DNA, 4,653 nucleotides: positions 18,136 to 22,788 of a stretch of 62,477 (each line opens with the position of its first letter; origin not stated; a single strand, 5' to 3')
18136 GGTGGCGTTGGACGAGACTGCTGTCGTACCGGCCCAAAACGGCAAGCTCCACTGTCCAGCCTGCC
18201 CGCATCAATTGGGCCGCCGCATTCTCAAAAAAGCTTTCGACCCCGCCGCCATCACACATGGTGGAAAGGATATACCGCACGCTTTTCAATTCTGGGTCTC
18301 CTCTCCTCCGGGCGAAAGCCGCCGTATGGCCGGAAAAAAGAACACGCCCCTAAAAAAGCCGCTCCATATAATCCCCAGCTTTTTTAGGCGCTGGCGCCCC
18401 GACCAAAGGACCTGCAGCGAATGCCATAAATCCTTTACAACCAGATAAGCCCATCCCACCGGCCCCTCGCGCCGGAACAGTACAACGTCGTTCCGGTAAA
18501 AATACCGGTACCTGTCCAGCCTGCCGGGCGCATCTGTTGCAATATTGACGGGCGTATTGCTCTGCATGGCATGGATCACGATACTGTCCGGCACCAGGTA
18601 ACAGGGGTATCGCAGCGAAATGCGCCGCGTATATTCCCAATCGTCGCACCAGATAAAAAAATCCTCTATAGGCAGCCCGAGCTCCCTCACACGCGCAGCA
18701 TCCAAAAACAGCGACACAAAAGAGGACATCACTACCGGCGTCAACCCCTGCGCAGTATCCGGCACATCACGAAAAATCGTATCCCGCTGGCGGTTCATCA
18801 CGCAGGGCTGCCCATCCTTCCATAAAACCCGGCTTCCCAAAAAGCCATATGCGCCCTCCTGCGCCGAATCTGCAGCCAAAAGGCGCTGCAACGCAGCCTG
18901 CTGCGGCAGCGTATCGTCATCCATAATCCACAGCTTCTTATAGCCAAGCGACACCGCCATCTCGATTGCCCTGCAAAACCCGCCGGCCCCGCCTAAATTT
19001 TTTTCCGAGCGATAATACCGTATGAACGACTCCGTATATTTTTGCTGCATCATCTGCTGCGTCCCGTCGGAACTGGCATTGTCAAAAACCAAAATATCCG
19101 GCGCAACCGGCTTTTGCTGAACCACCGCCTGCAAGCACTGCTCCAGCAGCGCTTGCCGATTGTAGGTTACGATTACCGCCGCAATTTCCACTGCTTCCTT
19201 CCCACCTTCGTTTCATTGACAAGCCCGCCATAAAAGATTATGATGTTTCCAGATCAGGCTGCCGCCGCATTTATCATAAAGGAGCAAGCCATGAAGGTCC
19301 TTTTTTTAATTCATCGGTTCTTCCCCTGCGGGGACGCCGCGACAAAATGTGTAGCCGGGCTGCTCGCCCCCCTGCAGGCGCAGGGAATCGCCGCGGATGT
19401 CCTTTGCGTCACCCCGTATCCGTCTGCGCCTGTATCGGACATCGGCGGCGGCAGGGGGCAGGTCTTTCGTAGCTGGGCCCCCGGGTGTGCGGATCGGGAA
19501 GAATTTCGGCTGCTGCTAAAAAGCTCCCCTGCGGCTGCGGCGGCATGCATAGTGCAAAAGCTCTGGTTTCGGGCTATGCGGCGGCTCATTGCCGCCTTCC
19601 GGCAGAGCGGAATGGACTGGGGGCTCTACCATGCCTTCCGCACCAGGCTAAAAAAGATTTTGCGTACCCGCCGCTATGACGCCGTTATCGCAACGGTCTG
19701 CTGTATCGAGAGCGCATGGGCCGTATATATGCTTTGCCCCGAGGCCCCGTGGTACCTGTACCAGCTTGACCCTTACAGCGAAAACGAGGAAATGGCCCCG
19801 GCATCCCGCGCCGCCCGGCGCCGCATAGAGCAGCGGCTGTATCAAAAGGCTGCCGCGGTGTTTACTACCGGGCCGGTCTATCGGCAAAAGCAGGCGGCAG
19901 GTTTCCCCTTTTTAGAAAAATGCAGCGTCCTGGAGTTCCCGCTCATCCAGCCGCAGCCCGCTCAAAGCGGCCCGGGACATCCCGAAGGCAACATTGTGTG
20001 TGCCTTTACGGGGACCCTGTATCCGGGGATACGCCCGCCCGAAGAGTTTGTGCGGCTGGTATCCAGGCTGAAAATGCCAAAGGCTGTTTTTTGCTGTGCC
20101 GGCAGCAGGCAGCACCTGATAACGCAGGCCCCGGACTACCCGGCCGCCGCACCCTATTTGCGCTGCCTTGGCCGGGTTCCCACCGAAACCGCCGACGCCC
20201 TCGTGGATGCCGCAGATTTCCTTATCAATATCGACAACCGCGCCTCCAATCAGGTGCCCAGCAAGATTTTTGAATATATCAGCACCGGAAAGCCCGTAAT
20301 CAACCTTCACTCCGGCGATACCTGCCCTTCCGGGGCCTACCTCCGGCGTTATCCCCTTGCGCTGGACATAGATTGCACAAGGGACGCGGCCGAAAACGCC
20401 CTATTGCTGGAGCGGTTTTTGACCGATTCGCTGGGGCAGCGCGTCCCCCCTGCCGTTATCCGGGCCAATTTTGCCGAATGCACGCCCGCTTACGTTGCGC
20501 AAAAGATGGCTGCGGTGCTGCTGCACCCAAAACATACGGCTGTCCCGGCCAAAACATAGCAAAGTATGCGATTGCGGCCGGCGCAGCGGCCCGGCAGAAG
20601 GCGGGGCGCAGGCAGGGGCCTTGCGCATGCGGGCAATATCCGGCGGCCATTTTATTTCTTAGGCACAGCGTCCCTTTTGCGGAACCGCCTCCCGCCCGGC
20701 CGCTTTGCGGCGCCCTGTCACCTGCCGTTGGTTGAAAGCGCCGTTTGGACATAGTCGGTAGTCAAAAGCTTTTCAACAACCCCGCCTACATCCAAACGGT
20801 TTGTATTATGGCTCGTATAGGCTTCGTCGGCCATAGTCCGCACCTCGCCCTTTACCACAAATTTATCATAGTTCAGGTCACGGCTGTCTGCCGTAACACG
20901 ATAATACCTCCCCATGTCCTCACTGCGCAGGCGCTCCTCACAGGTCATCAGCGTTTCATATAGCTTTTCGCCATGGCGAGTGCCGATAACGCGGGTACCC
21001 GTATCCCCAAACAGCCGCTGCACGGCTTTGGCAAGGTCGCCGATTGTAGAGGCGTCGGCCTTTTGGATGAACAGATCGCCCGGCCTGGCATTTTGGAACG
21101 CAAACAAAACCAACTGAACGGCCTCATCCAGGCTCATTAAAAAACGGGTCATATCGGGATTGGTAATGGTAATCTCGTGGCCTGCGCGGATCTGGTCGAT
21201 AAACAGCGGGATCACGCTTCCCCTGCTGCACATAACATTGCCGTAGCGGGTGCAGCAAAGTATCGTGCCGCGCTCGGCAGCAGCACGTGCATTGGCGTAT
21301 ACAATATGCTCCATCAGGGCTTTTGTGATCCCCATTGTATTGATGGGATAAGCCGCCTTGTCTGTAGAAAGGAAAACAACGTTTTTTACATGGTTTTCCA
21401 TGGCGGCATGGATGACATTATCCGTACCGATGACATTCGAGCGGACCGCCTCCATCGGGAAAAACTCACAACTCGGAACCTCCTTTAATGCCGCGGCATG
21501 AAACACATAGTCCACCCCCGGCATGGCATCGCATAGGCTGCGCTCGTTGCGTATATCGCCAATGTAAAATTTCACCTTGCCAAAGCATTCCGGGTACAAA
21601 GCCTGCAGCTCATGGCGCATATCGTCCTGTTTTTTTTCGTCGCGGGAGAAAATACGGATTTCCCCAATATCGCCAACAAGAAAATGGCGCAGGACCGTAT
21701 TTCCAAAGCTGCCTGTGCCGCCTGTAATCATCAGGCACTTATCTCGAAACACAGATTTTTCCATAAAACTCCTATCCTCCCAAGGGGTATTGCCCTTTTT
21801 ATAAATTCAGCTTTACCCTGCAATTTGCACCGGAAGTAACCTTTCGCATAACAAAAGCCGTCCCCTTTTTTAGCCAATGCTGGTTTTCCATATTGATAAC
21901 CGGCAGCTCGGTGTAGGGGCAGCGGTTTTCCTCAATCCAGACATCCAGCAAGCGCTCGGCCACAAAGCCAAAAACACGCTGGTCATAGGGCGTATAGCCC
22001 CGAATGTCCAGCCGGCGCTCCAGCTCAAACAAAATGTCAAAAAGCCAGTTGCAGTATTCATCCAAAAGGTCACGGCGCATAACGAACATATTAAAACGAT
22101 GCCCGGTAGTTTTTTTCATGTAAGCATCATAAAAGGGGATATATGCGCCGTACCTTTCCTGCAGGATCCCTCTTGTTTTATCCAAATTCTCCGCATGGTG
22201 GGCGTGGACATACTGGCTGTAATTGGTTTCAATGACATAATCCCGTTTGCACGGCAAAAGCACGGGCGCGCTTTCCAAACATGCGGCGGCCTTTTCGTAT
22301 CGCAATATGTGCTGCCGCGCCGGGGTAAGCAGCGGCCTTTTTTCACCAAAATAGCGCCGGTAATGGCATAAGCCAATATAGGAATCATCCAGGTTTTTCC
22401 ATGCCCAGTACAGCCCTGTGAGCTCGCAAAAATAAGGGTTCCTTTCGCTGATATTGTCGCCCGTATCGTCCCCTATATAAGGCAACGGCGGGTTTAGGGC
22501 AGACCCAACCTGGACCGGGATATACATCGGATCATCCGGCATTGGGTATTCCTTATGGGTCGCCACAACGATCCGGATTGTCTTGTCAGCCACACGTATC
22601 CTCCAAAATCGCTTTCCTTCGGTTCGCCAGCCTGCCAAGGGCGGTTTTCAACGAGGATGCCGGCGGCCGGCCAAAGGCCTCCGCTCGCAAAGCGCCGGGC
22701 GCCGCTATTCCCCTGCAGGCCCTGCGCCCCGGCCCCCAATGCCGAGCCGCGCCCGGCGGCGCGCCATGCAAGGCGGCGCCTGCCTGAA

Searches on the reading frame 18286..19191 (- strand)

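Call 5: search_protein_families(library=pfam, proteins=[window:18286-19191:-], max_evalue=0.001)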
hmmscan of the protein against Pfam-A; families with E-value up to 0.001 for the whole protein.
window:18286-19191:- (301 aa): 2 families
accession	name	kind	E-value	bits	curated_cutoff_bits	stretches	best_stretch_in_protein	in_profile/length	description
PF00535.33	Glycos_transf_2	-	9.3e-17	61.9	23.3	1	6-122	3-116/168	Glycosyl transferase family 2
PF13641.12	Glyco_tranf_2_3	-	3.2e-09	37.6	27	1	3-192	3-195/230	Glycosyltransferase like family 2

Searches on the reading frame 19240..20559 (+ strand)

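Call 5: search_protein_families(library=pfam, proteins=[window:19240-20559:+], max_evalue=0.001)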
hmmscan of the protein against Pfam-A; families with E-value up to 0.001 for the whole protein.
window:19240-20559:+ (439 aa): 1 family
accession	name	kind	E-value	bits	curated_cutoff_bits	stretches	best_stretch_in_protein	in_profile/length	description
PF13579.12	Glyco_trans_4_4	-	2.3e-06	28.5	29.7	1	35-217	4-141/158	Glycosyl transferase 4-like domain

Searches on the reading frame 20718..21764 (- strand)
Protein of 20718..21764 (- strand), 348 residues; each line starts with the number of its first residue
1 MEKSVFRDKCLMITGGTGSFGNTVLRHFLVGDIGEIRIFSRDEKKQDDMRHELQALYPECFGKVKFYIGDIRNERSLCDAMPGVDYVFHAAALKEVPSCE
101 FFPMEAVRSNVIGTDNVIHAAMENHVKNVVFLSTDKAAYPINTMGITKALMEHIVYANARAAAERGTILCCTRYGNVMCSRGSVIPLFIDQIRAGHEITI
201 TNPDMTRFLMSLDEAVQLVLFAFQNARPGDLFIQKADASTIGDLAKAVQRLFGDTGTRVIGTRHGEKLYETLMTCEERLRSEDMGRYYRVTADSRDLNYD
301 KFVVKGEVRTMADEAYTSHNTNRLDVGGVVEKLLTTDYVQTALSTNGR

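Call 5: search_protein_families(library=pfam, proteins=[window:20718-21764:-], max_evalue=0.001)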
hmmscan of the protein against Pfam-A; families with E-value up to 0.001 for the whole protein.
window:20718-21764:- (348 aa): 10 families
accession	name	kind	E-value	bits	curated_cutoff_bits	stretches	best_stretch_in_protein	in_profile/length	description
PF02719.21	Polysacc_synt_2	-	9.7e-101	337.2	20.2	1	11-291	1-292/293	Polysaccharide biosynthesis protein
PF01370.27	Epimerase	-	6.7e-23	81.8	20.9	1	12-227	2-229/240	NAD dependent epimerase/dehydratase family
PF08485.16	Polysacc_syn_2C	-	1.4e-19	69.9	25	1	293-340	1-48/48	Polysaccharide biosynthesis protein C-terminal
PF01073.25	3Beta_HSD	-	1.8e-15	57.2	22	1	13-140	2-122/280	3-beta hydroxysteroid dehydrogenase/isomerase family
PF16363.11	GDP_Man_Dehyd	-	4.8e-14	53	27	1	12-266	1-277/332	GDP-mannose 4,6 dehydratase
PF13460.12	NAD_binding_10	-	9.2e-08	32.6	27.2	1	15-162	1-128/184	NAD(P)H-binding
PF07993.18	NAD_binding_4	-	1.2e-07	31.7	20.1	1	13-143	1-145/258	Male sterility protein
PF05368.20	NmrA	-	4.1e-06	27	27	1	8-216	2-185/298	NmrA-like family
PF04321.23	RmlD_sub_bind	-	4.3e-05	23.2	27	1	11-136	3-103/287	RmlD substrate binding domain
PF08659.16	KR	-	0.00035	21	22.6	1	12-90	4-88/180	KR domain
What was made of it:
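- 20718..21764 (-): FnlA/CapE/PseB-family UDP-GlcNAc 4,6-dehydratase that supplies the 4-keto sugar for PseC. Polysacc_synt_2 E 1e-100 (call 5).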

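Call 66: search_protein_families(library=ncbifam, proteins=[window:20718-21764:-], max_evalue=0.00001)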
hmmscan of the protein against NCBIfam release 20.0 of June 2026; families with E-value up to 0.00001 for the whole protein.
window:20718-21764:- (348 aa): 14 families
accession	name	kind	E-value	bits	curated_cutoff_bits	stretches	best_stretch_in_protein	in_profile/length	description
TIGR04130.1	FnlA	equivalog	2.7e-137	457.2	730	1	5-341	1-333/337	UDP-N-acetylglucosamine 4,6-dehydratase/5-epimerase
TIGR03589.1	PseB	equivalog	1.2e-88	297.2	407.75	1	6-322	2-313/324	UDP-N-acetylglucosamine 4,6-dehydratase (inverting)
TIGR04180.1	EDH_00030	hypoth_equivalog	6.3e-15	55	475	1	12-137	2-124/297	NAD-dependent 4,6-dehydratase LegB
TIGR03466.1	HpnA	hypoth_equivalog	8.3e-14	51.2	367.65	1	10-135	2-114/327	hopanoid-associated sugar epimerase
TIGR01179.1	galE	equivalog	2.8e-10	39.5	262.3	1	11-159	2-160/332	UDP-glucose 4-epimerase GalE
TIGR02622.1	CDP_4_6_dhtase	equivalog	6.1e-10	38.7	278.45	1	5-195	1-189/352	CDP-glucose 4,6-dehydratase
NF041293.1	G6PDh_Azf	equivalog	6.7e-10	38.8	400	1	8-143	2-124/252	NAD-dependent glucose-6-phosphate dehydrogenase Azf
NF042423.1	oxyalk_red_Shew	equivalog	8.9e-10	38.1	580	1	10-139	10-123/331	2-alkyl-3-oxoalkanoate reductase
NF052578.1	StrlDmthSdmBMthl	equivalog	4.3e-09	36.6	600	1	12-145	4-123/328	sterol demethylase protein SdmB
NF042422.1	oxyalk_red_OleD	equivalog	6.6e-09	35.6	580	1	11-138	3-114/329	2-alkyl-3-oxoalkanoate reductase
NF011728.1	PRK15181.1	equivalog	1e-08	34.6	760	1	3-133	10-140/348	Vi polysaccharide biosynthesis UDP-N-acetylglucosaminuronic acid C-4 epimerase TviC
TIGR01181.1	dTDP_gluc_dehyt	equivalog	6.1e-08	32.1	365.1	1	11-144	2-135/321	dTDP-glucose 4,6-dehydratase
NF007956.0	PRK10675.1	subfamily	2.3e-06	27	394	1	60-134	48-124/338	UDP-glucose 4-epimerase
NF047837.1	UDPAcbARedWbcJ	equivalog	8.6e-06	24.9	500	0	74-273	37-235/372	UDP-2-acetamido-2,6-beta-L-arabino-hexul-4-ose reductase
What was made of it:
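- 20718..21764 (-): FnlA 457 bits and PseB 297 bits, both below their cutoffs (call 66).
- On CMP-pseudaminic acid pathway: Gene 20718-21764 scores PseB 297 bits against a cutoff of 408, and FnlA 457 bits against 730 (call 66).
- Checked: The dehydratase at 20718-21764 is FnlA/PseB-family, but it is below both equivalog cutoffs (call 66).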

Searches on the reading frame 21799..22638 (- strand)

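Call 5: search_protein_families(library=pfam, proteins=[window:21799-22638:-], max_evalue=0.001)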
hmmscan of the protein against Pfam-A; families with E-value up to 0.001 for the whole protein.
window:21799-22638:- (279 aa): 1 family
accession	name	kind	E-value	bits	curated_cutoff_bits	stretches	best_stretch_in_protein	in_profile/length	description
PF14393.11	DUF4422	-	2.2e-86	289.7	25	1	22-238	1-219/220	Domain of unknown function (DUF4422)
